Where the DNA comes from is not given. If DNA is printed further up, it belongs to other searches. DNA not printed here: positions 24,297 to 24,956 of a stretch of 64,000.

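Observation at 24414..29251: LexA-boxed three-gene mutasome lacking ImuA'/ImuB: small W-rich protein, DnaE2 and a catalytically intact DinB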

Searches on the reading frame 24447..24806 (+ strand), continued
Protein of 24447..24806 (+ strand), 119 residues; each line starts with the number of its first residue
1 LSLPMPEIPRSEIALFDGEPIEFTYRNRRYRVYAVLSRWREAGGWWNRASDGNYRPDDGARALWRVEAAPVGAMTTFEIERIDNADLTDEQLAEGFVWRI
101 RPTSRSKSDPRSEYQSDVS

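Call 50: find_related_loci(query=A1, collection=genome_contigs, flank=8000)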
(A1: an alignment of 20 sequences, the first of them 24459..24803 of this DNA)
Query A1 (115 aa) in genome_contigs; peptide patterns used: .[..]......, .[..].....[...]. (x = any residue, [..] = any of these).
542 stretches matched a pattern; 459 encode a relative of the query (tblastn E <= 1e-3); the best 80 are kept; 80 distinct loci.
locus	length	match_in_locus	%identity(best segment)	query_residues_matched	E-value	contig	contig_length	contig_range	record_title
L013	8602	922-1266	99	1-115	3e-73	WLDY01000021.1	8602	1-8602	MAG: Actinomycetota bacterium isolate UFOp-RE-18aug17-1 RE-18aug17-1-c21, whole genome shotgun sequence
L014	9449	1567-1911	97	1-115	2e-72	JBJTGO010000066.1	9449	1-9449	MAG: Actinomycetota bacterium isolate samp_4319_concoct_648 samp_4319_291850, whole genome shotgun sequence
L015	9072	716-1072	87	1-115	9e-65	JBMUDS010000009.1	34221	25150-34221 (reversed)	MAG: Candidatus Nanopelagicaceae bacterium isolate Tbon_V7_S26_50percent_par_metabat.9 NODE_138_length_34221_cov_5.54630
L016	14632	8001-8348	75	2-115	6e-52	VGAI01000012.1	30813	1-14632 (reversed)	MAG: Actinomycetota bacterium isolate M_surface_10_m2_076 M_surface_10_m2_076_Ga0194123_10001771, whole genome shotgun s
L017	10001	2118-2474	73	2-115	1e-50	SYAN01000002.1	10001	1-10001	MAG: Actinomycetota bacterium isolate F1-20-MAGs139 F1-20__c2863, whole genome shotgun sequence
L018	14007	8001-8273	84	6-96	3e-49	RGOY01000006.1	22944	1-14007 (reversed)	MAG: Actinomycetota bacterium isolate WB8_2xE_025 contig_100_5, whole genome shotgun sequence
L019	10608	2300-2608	70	8-115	2e-47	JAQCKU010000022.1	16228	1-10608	MAG: Actinomycetota bacterium isolate casp40-mb.83 NODE_8528_length_16228_cov_0.060078, whole genome shotgun sequence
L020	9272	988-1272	70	2-102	2e-41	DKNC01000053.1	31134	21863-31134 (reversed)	MAG TPA_asm: Actinobacteria bacterium UBA7398 UBA7398_contig_1084, whole genome shotgun sequence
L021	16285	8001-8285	70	2-102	2e-41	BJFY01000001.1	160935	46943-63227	Actinomycetes bacterium LBMAG_Actinobacteria_hypo.bin2_acI DNA, sequence01, whole genome shotgun sequence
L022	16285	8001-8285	70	2-102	3e-41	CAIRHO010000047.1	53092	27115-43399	MAG: uncultured actinobacterium isolate Kiruna3_bin-3203 genome assembly, contig: bin-3203:47/71, whole genome shotgun s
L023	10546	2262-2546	70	2-102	3e-41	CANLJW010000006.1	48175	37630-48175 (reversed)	MAG: Actinobacteria bacterium isolate ZE-13oct10-99 genome assembly, contig: ZE-13oct10-C217, whole genome shotgun seque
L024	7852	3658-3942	68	2-102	2e-40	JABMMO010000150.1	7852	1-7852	MAG: Actinomycetota bacterium isolate bin.494 k141_5298162, whole genome shotgun sequence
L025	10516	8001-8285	68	2-102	2e-40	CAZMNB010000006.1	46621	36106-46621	MAG TPA_asm: uncultured Bifidobacterium sp. isolate SRP124364_co1_241 genome assembly, contig: NODE_462_length_46621_cov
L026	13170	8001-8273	67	7-102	5e-40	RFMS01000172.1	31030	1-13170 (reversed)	MAG: Actinomycetota bacterium isolate LLD_061 Lanier.contig199855.31030bp, whole genome shotgun sequence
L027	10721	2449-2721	67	7-102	7e-40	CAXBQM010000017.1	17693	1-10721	MAG TPA_asm: uncultured bacterium isolate SRR1790679_binner123_Refined_15 genome assembly, contig: ERZ2944984.152, whole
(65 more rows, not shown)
